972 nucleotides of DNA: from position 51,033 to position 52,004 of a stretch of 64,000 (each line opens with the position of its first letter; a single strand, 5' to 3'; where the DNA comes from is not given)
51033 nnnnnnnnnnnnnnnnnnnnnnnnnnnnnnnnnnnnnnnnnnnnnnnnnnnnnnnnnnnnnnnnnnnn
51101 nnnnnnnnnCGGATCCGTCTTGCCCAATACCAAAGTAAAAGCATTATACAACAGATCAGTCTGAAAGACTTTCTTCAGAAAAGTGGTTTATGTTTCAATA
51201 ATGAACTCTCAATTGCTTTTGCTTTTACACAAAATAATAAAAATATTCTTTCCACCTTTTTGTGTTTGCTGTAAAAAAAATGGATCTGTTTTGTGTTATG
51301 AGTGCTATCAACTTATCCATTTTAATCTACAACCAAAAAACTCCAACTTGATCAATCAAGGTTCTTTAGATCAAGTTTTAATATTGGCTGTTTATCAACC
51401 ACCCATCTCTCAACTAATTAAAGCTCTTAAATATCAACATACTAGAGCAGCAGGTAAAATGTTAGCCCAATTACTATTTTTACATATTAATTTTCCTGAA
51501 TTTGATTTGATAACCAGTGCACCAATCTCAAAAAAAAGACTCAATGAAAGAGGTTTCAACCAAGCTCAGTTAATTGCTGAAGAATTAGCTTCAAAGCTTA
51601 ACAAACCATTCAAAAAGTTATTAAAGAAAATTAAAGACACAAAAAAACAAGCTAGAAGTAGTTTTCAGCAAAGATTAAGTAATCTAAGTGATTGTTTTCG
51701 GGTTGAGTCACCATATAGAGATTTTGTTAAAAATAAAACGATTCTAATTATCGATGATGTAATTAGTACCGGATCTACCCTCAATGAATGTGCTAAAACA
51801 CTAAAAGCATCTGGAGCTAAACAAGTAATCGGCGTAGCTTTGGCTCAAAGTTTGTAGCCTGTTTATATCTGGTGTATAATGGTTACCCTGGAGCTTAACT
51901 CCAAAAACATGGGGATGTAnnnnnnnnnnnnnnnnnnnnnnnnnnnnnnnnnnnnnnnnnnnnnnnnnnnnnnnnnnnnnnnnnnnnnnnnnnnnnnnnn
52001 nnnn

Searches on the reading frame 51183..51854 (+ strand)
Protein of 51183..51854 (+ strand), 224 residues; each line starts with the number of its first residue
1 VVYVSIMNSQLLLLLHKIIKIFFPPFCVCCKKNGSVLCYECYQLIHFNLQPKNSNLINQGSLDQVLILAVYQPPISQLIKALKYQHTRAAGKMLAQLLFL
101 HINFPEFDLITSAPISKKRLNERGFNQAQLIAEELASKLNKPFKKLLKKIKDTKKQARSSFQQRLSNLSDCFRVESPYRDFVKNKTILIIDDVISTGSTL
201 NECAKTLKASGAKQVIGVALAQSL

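Call 15: find_homologous_proteins(query=window:51183-51854:+, max_evalue=1e-10)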
Query window:51183-51854:+ (224 aa): 191 proteins with E <= 1e-10 among 796 candidates; the best 120 are listed.
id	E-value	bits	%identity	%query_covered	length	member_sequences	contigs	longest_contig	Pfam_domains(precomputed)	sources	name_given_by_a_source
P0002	2.7e-116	404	84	100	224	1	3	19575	PF00156.34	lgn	-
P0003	3.4e-115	401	99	84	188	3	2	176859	PF00156.34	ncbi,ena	-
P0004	1.4e-94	333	71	97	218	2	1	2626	PF00156.34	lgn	-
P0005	2.4e-93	329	68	100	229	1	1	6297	PF00156.34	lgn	-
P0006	5.4e-91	322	69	97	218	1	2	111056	PF00156.34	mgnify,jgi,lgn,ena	mgnify:CR=1 FL=1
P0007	6.5e-81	289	62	87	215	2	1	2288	PF00156.34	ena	-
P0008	1.5e-77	278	63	94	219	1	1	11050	PF00156.34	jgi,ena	-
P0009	3.2e-77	277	59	95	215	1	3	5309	PF00156.34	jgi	jgi:competence protein ComFC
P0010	7.8e-76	272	58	94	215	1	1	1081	PF00156.34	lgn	-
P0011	2.3e-74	267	56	97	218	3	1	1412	PF00156.34,PF15609.13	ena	-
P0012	1.6e-73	265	61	92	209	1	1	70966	PF00156.34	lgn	-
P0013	3.0e-68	247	53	97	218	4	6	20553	PF00156.34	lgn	-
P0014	4.1e-68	247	57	94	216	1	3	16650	PF00156.34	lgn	-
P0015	2.1e-66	241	53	94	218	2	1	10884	PF00156.34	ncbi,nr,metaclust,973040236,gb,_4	ncbi:MAG: ComF family protein, putative [Microgenomates bacterium 39_7]|nr:MAG: ComF family protein,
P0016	4.3e-65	237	58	90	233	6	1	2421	PF00156.34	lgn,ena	-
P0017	4.6e-64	234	55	94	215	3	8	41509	PF00156.34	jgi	jgi:ComF family protein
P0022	2.2e-47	179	48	92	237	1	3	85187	-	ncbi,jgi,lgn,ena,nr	ncbi:MAG TPA: hypothetical protein PLM16_00220 [Candidatus Woesebacteria bacterium]|nr:hypothetical 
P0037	5.5e-29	119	40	91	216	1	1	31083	PF18912.7,PF00156.34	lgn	-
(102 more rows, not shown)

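Call 18: find_related_loci(query=A1, collection=genome_contigs, flank=4000)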
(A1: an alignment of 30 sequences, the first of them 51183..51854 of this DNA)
Query A1 (224 aa) in genome_contigs; peptide patterns used: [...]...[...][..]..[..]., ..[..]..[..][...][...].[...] (x = any residue, [..] = any of these).
600 stretches matched a pattern (row limit reached: there are more); 473 encode a relative of the query (tblastn E <= 1e-3); the best 80 are kept; 80 distinct loci.
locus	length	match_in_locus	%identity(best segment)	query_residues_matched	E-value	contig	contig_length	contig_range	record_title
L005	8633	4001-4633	36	14-221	2e-34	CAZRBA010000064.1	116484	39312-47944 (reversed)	MAG TPA_asm: uncultured Caldithrix sp. isolate binchicken_co219_178 genome assembly, contig: k141_568852, whole genome s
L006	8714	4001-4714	26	5-221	5e-29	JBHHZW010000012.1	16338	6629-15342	MAG: Bacteroidota bacterium isolate K_3_bin.67 NODE_1070_length_16338_cov_5.242154, whole genome shotgun sequence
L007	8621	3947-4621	32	17-223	6e-29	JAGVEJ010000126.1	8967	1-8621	MAG: Candidatus Zixiibacteriota bacterium isolate DeMMO2_6 c_000000019267, whole genome shotgun sequence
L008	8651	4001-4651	32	8-223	3e-28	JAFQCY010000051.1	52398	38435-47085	MAG: Oscillospiraceae bacterium isolate RGIG1706 Goat_Cecum-2__c236270, whole genome shotgun sequence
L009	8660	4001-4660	28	13-222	1e-27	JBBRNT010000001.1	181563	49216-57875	MAG: Candidatus Saccharimonadia bacterium isolate La1_metabat2.191 LA1C_B2.191_k141_869545L_181563_cov_17.8053, whole ge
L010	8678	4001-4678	28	14-224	2e-27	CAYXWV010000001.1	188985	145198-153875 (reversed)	MAG TPA_asm: uncultured Anaerolinea sp. isolate SRP192927_co3_446 genome assembly, contig: NODE_39_length_188985_cov_42.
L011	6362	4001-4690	29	17-222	2e-27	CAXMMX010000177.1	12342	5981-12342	MAG: uncultured Alphaproteobacteria bacterium isolate 07C-BC-St02_bin.5.orig genome assembly, contig: k141_3743811, whol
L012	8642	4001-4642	32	14-221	2e-27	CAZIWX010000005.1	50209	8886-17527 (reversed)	MAG TPA_asm: uncultured Lentisphaeria bacterium isolate binchicken_co172_181 genome assembly, contig: NODE_397_length_50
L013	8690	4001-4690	29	14-224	8e-27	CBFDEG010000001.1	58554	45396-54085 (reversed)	MAG TPA_asm: uncultured bacterium isolate SRR26215679_binner12_Refined_101 genome assembly, contig: ERZ25073473.113, who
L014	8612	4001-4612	33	18-223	6e-27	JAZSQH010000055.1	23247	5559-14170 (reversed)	MAG: Faecousia sp. isolate T1900044543_TS20190009.MAGScoT_cleanbin_000062 SGB_94_k141_2661683, whole genome shotgun sequ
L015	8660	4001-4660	29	14-223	4e-27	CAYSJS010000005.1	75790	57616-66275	MAG TPA_asm: uncultured Candidatus Saccharibacteria bacterium isolate SRP135725_co1_201 genome assembly, contig: NODE_21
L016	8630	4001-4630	31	18-223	2e-26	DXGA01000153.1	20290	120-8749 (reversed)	MAG TPA_asm: Candidatus Flavonifractor merdipullorum isolate ChiGjej6B6-1540 ChiGjej6B6M5__C275796_L20290_SAMN08009849,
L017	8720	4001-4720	33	7-224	3e-26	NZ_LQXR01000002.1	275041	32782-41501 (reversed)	Snodgrassella sp. CFCC 13594 contig00002, whole genome shotgun sequence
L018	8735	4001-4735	30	1-223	2e-26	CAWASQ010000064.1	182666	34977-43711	MAG: uncultured Verrucomicrobiae bacterium isolate MFD02809.bin.2.267 genome assembly, contig: contig_49883, whole genom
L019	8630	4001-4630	34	14-208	3e-26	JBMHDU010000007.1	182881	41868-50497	MAG: Polaribacter sp. isolate xHP1_bin.162 c_000000000007, whole genome shotgun sequence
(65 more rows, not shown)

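Call 19: find_encoding_contigs(protein=P0002, flank=3000, max_places=2)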
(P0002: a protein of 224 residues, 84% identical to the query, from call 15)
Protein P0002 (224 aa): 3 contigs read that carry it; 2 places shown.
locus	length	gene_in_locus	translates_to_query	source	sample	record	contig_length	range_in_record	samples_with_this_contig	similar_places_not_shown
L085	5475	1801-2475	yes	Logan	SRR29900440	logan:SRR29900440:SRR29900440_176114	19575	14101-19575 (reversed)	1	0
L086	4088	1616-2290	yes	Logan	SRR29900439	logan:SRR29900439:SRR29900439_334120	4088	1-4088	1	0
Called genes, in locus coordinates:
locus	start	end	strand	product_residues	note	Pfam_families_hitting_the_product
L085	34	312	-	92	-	-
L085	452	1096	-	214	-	PF13413:HTH_25, PF09136:Glucodextran_B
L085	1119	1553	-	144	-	PF09424:YqeY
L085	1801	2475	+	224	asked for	PF00156:Pribosyltran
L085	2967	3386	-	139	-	-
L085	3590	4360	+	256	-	PF00483:NTP_transferase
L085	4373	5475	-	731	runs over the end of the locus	PF17854:FtsK_alpha, PF01580:FtsK_SpoIIIE, PF09397:FtsK_gamma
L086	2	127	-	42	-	?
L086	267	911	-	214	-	PF13413:HTH_25, PF09136:Glucodextran_B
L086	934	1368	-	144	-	PF09424:YqeY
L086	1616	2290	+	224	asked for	PF00156:Pribosyltran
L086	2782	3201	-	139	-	-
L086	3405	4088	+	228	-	?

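Call 20: find_encoding_contigs(protein=P0012, flank=3000, max_places=2)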
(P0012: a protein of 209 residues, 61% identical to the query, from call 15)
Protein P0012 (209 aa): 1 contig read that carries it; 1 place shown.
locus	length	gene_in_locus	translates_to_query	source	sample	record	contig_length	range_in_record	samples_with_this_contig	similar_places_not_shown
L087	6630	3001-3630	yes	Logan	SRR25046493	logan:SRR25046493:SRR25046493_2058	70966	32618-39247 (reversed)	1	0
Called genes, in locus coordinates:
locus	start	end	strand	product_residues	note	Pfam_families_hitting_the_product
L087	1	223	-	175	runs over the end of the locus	PF20221:DUF6580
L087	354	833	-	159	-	PF14478:DUF4430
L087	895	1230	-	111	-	-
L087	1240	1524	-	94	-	-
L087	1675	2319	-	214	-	PF13413:HTH_25, PF09136:Glucodextran_B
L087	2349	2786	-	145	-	PF09424:YqeY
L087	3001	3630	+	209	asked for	PF00156:Pribosyltran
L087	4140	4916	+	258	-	PF00483:NTP_transferase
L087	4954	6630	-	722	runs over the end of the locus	PF17854:FtsK_alpha, PF01580:FtsK_SpoIIIE, PF09397:FtsK_gamma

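Call 21: find_encoding_contigs(protein=P0017, flank=3000, max_places=3)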
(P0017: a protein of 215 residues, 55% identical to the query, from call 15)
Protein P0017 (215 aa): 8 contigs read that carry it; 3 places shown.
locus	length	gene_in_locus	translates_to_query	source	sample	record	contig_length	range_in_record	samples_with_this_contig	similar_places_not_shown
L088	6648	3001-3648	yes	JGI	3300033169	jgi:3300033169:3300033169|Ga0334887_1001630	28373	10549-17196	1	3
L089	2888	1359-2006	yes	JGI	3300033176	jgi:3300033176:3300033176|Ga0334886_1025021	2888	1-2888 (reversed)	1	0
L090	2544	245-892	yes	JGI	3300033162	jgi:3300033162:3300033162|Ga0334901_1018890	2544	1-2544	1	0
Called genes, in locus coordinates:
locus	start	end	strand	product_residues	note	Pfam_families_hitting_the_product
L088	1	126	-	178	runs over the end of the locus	PF20221:DUF6580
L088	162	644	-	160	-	PF14478:DUF4430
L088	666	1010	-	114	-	PF12732:YtxH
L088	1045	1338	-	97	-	-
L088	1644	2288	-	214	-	PF13413:HTH_25, PF09136:Glucodextran_B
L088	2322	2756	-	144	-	PF09424:YqeY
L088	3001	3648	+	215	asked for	PF00156:Pribosyltran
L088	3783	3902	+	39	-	-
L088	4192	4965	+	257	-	PF00483:NTP_transferase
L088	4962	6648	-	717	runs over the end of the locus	PF17854:FtsK_alpha, PF01580:FtsK_SpoIIIE, PF09397:FtsK_gamma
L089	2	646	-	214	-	PF13413:HTH_25, PF09136:Glucodextran_B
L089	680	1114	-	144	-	PF09424:YqeY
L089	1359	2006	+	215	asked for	PF00156:Pribosyltran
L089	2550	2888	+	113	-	?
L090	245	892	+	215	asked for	PF00156:Pribosyltran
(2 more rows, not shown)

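Call 22: find_encoding_contigs(protein=P0022, flank=3000, max_places=2)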
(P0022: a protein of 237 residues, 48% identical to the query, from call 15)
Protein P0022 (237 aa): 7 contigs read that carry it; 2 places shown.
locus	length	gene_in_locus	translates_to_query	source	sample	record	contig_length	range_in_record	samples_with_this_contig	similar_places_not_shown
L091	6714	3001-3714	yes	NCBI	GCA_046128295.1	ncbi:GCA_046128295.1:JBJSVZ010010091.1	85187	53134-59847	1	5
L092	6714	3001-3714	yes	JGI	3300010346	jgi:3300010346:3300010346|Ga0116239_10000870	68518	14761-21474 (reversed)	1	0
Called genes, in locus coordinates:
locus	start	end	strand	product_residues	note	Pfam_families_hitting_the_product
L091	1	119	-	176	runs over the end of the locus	PF20221:DUF6580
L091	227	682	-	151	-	PF14478:DUF4430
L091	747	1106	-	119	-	-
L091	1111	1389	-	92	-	-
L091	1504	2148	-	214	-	PF12844:HTH_19 (weak), PF13413:HTH_25, PF09136:Glucodextran_B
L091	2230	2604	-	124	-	PF09424:YqeY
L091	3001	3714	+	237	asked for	-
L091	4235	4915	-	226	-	-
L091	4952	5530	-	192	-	-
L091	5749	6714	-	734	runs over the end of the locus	PF17854:FtsK_alpha, PF01580:FtsK_SpoIIIE, PF09397:FtsK_gamma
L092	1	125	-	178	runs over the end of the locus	PF20221:DUF6580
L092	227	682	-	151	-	PF14478:DUF4430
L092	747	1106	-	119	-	-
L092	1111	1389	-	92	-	-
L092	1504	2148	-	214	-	PF12844:HTH_19 (weak), PF13413:HTH_25, PF09136:Glucodextran_B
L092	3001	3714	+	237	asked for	-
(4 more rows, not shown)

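Call 24: find_encoding_contigs(protein=P0013, flank=3000, max_places=2)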
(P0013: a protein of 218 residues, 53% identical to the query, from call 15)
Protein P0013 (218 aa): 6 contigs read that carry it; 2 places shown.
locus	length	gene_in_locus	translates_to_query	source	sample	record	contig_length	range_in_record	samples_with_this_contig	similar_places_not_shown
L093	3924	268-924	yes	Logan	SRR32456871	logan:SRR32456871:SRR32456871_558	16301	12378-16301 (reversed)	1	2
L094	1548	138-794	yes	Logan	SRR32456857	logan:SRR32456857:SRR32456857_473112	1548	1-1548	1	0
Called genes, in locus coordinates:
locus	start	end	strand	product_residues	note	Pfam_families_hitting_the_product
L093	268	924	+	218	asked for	PF00156:Pribosyltran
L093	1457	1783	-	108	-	-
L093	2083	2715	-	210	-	PF00515:TPR_1 (faint), PF07719:TPR_2 (faint), PF13424:TPR_12 (faint), PF13428:TPR_14 (faint), PF01535:PPR (faint), PF13041:PPR_2 (faint), PF13181:TPR_8 (faint), PF13414:TPR_11 (faint), +2 more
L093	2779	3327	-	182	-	-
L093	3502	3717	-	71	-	-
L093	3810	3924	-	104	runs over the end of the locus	-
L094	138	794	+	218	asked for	PF00156:Pribosyltran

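Call 25: find_encoding_contigs(protein=P0014, flank=3000, max_places=2)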
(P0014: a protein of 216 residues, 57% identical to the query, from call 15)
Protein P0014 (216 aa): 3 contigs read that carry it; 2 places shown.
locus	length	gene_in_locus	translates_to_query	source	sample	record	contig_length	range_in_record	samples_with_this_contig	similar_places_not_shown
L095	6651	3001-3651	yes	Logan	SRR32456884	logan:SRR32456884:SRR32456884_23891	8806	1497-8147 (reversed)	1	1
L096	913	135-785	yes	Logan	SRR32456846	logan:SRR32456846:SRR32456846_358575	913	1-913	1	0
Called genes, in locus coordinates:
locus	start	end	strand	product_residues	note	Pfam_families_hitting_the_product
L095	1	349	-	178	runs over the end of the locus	PF20221:DUF6580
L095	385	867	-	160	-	PF14478:DUF4430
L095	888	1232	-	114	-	PF12732:YtxH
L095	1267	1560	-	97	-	-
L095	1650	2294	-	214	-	PF13413:HTH_25, PF09136:Glucodextran_B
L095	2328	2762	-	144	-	PF09424:YqeY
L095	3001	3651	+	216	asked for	PF00156:Pribosyltran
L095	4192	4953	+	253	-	PF00483:NTP_transferase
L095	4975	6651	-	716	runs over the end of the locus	PF17854:FtsK_alpha, PF01580:FtsK_SpoIIIE, PF09397:FtsK_gamma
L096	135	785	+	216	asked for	PF00156:Pribosyltran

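Call 26: find_encoding_contigs(protein=P0037, flank=3000, max_places=2)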
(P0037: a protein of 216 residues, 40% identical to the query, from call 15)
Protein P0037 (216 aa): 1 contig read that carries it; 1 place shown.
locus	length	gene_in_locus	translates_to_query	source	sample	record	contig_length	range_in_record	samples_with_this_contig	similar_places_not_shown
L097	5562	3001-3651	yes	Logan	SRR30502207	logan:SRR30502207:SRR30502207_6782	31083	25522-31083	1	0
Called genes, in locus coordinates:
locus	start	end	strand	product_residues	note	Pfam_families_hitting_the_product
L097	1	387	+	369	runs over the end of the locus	PF00226:DnaJ, PF01556:DnaJ_C, PF00684:DnaJ_CXXCXGXG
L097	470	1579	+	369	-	PF00990:GGDEF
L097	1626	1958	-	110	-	-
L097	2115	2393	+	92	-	-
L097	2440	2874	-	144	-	PF04969:CS, PF17886:ArsA_HSP20 (weak), PF00011:HSP20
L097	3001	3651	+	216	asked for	PF18912:DZR_2 (weak), PF00156:Pribosyltran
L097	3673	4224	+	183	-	-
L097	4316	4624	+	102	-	-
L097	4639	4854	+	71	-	-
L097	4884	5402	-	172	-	PF00293:NUDIX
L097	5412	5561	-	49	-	?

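Call 72: find_encoding_contigs(protein=P0005, flank=2500, max_places=2)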
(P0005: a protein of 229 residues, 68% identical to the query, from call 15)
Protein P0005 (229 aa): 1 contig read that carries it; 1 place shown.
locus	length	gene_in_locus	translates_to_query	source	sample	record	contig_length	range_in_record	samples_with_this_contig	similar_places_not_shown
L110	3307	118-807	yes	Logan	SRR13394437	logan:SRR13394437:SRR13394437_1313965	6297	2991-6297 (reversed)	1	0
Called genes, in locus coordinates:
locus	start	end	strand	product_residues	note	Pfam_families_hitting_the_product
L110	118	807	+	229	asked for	PF00156:Pribosyltran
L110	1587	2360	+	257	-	PF00483:NTP_transferase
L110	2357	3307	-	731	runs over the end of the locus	PF17854:FtsK_alpha, PF01580:FtsK_SpoIIIE, PF09397:FtsK_gamma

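Call 73: find_encoding_contigs(protein=P0004, flank=2500, max_places=2)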
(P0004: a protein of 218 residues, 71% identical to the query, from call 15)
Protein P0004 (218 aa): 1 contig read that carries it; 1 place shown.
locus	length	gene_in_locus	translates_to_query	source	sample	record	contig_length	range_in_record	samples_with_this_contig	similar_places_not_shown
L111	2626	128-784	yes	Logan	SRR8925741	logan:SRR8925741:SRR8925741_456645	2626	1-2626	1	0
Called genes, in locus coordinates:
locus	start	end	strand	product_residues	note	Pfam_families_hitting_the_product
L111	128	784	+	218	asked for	PF00156:Pribosyltran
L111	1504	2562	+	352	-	-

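Call 74: find_encoding_contigs(protein=P0008, flank=2500, max_places=2)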
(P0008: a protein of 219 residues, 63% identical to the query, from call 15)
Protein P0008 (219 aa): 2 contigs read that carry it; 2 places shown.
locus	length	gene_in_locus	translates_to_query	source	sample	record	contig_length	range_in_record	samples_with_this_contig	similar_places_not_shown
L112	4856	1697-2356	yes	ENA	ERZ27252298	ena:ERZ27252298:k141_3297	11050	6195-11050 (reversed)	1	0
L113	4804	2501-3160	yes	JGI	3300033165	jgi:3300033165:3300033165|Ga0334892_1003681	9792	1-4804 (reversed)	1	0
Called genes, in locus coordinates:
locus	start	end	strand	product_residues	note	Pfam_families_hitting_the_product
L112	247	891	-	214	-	PF13413:HTH_25, PF09136:Glucodextran_B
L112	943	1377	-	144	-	PF09424:YqeY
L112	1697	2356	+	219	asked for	PF00156:Pribosyltran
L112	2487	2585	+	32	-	-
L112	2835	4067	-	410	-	-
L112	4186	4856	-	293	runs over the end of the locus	-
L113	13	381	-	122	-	-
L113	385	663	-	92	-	-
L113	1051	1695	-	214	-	PF13413:HTH_25, PF09136:Glucodextran_B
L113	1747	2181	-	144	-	PF09424:YqeY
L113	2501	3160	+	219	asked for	PF00156:Pribosyltran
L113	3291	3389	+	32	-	-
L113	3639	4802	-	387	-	?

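Call 98: list_cluster_members(proteins=[P0003, P0006, P0002])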
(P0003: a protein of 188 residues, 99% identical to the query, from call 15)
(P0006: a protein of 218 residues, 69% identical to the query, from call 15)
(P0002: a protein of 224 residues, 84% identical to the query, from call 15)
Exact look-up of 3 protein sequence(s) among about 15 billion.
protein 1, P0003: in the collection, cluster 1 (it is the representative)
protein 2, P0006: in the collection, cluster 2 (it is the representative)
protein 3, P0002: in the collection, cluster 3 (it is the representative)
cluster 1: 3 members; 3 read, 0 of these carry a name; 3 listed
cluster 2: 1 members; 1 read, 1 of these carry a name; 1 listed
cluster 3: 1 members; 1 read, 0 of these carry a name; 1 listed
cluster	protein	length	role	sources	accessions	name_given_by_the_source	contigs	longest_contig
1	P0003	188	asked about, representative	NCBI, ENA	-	-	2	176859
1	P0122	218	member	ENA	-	-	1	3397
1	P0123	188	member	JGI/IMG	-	-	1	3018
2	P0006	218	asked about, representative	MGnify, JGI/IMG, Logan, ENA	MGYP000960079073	CR=1 FL=1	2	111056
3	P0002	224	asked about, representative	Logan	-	-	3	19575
